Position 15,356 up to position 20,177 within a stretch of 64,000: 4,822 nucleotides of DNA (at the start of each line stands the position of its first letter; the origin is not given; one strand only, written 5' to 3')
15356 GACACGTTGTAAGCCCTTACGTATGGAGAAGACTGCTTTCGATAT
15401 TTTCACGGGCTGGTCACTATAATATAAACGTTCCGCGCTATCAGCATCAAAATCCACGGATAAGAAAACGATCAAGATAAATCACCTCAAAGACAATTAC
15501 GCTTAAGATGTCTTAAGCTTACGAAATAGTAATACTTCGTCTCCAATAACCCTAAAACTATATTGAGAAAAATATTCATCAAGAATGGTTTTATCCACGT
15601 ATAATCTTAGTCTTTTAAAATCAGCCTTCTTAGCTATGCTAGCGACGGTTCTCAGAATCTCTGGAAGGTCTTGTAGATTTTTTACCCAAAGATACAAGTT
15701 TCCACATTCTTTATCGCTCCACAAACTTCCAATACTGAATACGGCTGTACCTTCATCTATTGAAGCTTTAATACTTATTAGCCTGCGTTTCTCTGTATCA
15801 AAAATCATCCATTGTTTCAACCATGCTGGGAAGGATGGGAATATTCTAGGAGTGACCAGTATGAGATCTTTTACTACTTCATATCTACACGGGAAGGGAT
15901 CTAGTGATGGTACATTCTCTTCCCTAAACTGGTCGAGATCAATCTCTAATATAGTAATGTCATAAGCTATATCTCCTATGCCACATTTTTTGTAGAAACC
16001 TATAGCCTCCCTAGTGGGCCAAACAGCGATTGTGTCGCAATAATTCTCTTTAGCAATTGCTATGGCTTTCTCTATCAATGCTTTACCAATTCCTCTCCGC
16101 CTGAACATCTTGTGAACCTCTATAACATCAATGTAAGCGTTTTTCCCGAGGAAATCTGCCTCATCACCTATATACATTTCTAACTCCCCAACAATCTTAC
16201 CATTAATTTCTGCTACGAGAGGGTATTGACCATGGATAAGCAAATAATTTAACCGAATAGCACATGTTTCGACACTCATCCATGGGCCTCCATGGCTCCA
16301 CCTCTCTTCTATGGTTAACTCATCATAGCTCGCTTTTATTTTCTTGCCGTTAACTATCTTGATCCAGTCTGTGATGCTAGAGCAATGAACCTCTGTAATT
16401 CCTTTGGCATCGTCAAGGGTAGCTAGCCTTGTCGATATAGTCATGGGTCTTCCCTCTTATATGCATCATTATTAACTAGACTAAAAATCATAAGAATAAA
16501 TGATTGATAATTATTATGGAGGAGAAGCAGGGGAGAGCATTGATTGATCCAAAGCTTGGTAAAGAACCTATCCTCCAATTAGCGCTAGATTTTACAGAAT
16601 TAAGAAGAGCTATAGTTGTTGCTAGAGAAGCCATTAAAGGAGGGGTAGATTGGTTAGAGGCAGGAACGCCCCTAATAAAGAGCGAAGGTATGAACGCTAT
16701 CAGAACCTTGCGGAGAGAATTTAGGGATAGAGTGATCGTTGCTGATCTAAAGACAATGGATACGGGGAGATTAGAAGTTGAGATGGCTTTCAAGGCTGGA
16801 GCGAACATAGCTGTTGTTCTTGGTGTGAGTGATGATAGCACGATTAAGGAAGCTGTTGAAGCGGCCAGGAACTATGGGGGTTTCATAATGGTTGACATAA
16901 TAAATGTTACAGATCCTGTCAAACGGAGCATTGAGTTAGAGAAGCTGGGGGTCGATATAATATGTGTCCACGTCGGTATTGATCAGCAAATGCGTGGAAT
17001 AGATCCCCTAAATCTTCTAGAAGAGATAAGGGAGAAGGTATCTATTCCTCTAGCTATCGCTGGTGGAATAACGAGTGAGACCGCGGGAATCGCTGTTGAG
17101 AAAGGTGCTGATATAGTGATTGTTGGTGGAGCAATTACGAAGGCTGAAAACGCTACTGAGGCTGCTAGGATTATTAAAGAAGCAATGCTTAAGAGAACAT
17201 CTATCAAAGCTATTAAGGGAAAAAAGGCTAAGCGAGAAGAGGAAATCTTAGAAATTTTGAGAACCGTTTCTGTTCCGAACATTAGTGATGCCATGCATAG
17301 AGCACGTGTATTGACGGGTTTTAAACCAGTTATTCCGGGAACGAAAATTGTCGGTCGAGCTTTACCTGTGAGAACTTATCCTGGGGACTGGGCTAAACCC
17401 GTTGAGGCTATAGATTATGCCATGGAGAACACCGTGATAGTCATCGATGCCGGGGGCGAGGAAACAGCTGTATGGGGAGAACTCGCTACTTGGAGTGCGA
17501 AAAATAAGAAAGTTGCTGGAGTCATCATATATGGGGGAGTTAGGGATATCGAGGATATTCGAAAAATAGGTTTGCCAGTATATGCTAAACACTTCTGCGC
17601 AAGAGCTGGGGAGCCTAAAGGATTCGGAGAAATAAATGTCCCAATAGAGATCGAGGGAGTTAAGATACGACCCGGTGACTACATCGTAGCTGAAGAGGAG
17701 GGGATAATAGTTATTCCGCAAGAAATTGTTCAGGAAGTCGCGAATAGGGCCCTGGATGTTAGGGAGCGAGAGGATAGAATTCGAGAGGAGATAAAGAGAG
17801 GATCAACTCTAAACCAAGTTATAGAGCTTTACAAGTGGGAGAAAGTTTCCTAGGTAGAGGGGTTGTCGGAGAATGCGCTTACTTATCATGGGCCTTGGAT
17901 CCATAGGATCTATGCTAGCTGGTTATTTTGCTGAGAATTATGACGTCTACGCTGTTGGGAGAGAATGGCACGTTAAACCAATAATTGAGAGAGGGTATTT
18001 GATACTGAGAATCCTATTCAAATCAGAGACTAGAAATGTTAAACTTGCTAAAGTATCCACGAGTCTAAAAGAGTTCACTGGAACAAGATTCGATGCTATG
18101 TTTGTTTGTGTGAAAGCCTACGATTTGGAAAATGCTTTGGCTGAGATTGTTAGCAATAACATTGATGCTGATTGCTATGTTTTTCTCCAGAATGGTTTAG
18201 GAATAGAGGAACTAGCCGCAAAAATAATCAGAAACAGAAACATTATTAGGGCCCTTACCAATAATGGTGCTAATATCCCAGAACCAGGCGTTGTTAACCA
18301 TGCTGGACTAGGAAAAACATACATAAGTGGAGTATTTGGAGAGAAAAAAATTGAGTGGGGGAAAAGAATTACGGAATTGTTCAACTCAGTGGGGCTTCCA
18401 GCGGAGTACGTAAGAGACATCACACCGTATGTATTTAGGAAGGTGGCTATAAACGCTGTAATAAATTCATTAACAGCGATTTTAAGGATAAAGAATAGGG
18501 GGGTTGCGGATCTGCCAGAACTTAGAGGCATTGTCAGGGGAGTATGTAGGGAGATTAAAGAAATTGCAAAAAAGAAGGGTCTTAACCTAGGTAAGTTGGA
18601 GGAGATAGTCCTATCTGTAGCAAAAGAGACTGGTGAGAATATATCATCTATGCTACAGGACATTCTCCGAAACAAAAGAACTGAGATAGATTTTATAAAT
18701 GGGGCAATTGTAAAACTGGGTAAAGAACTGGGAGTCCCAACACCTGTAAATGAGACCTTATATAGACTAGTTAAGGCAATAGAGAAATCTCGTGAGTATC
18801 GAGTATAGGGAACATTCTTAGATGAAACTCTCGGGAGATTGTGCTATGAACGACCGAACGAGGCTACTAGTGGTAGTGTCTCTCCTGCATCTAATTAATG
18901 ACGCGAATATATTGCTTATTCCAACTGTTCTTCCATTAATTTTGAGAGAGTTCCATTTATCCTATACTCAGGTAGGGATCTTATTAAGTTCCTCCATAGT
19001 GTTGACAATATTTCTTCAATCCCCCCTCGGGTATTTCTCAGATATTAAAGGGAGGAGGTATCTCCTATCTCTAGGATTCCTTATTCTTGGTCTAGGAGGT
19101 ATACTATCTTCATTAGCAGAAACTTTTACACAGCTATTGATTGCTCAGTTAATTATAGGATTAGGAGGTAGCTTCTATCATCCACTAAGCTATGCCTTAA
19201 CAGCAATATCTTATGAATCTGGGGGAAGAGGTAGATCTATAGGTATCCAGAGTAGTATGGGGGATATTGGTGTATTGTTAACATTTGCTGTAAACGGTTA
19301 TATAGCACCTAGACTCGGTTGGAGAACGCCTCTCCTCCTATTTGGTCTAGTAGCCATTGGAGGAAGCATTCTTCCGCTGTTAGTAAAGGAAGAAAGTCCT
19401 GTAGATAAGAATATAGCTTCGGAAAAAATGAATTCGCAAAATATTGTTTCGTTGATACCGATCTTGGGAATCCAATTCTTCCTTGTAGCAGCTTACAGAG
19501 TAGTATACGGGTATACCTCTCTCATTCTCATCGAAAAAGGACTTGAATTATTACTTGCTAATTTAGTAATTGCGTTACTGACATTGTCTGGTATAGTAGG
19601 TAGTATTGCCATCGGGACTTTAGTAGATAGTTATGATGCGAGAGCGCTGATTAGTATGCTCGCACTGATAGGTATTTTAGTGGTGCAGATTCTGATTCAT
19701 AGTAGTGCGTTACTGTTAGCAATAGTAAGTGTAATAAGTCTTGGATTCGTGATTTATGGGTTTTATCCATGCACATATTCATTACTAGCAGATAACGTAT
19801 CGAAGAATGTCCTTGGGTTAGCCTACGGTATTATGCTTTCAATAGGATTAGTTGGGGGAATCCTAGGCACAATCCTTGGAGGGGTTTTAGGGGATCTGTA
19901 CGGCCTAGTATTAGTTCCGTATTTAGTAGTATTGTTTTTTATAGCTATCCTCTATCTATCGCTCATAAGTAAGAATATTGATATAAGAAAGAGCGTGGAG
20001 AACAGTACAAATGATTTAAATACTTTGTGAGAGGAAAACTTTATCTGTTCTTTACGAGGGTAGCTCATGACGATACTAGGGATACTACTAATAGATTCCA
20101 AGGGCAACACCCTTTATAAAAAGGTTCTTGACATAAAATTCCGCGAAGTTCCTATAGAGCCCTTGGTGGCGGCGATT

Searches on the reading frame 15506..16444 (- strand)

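Call 15: search_protein_families(library=pfam, proteins=[window:15506-16444:-], max_evalue=0.001)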
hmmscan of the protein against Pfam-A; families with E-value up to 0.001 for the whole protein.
window:15506-16444:- (313 aa): 3 families
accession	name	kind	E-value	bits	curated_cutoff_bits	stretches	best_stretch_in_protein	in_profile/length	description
PF00583.31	Acetyltransf_1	-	5.3e-16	59.4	20.7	1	64-155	24-115/116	Acetyltransferase (GNAT) family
PF13508.13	Acetyltransf_7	-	3.3e-12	47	27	1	76-155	6-81/84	Acetyltransferase (GNAT) domain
PF13673.13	Acetyltransf_10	-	6.9e-08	33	23.6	1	73-155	31-106/128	Acetyltransferase (GNAT) domain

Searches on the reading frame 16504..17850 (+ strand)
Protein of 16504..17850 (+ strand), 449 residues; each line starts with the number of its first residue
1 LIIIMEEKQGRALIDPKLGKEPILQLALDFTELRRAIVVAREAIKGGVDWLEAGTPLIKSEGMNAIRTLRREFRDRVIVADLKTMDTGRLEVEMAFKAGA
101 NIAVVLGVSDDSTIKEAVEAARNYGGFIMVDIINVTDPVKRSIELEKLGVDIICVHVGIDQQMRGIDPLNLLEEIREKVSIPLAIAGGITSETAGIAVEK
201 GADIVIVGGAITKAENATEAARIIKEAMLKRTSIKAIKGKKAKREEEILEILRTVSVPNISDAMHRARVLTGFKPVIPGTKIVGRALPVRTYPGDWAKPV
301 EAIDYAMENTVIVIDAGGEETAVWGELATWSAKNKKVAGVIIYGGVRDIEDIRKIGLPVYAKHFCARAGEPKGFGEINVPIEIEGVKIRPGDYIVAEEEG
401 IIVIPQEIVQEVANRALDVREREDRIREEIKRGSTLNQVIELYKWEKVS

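Call 15: search_protein_families(library=pfam, proteins=[window:16504-17850:+], max_evalue=0.001)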
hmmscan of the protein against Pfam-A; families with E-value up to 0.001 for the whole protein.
window:16504-17850:+ (449 aa): 5 families
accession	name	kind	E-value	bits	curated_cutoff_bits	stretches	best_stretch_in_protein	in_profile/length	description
PF03737.21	RraA-like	-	1.1e-44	152.8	24.5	1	258-403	2-152/152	Aldolase/RraA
PF00215.30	OMPdecase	-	5.6e-38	131.5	27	1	23-222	2-219/221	Orotidine 5'-phosphate decarboxylase / HUMPS family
PF04131.20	NanE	-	1e-06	28.6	27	1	93-218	58-183/192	Putative N-acetylmannosamine-6-phosphate epimerase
PF05690.20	ThiG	-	3.1e-06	27.2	23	1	137-228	133-224/247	Thiazole biosynthesis protein ThiG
PF00977.27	His_biosynth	-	9.4e-06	25.7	23.6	1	135-216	28-110/228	Histidine biosynthesis protein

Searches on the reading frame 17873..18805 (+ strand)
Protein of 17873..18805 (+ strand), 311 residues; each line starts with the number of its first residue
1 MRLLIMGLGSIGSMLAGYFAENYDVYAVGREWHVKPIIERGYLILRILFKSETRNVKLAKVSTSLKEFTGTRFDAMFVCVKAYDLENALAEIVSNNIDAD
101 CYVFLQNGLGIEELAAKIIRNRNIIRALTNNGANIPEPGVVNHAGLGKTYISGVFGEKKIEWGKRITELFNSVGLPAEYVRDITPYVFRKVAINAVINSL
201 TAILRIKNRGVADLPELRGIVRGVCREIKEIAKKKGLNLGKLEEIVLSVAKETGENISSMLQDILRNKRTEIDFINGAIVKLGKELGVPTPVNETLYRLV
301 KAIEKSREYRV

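Call 15: search_protein_families(library=pfam, proteins=[window:17873-18805:+], max_evalue=0.001)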
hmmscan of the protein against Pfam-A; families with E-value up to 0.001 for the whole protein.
window:17873-18805:+ (311 aa): 2 families
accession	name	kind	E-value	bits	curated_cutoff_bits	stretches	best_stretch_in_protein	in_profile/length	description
PF08546.17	ApbA_C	-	2.5e-37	128.5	22.7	1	182-304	1-125/125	Ketopantoate reductase PanE/ApbA C terminal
PF02558.23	ApbA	-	2.6e-26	92.5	22.2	1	4-152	2-146/150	Ketopantoate reductase PanE/ApbA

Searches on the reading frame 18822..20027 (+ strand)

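Call 15: search_protein_families(library=pfam, proteins=[window:18822-20027:+], max_evalue=0.001)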
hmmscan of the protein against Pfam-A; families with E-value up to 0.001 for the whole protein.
window:18822-20027:+ (402 aa): 3 families
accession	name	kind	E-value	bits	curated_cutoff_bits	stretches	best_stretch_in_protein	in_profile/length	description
PF07690.21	MFS_1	-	3.8e-44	151.5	33.4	2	20-349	2-346/347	Major Facilitator Superfamily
PF00083.30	Sugar_tr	-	2.7e-05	23.7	22.3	1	48-193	45-195/452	Sugar (and other) transporter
PF03137.26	OATP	-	0.00073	18.4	25.8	1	16-103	3-90/545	Organic Anion Transporter Polypeptide (OATP) family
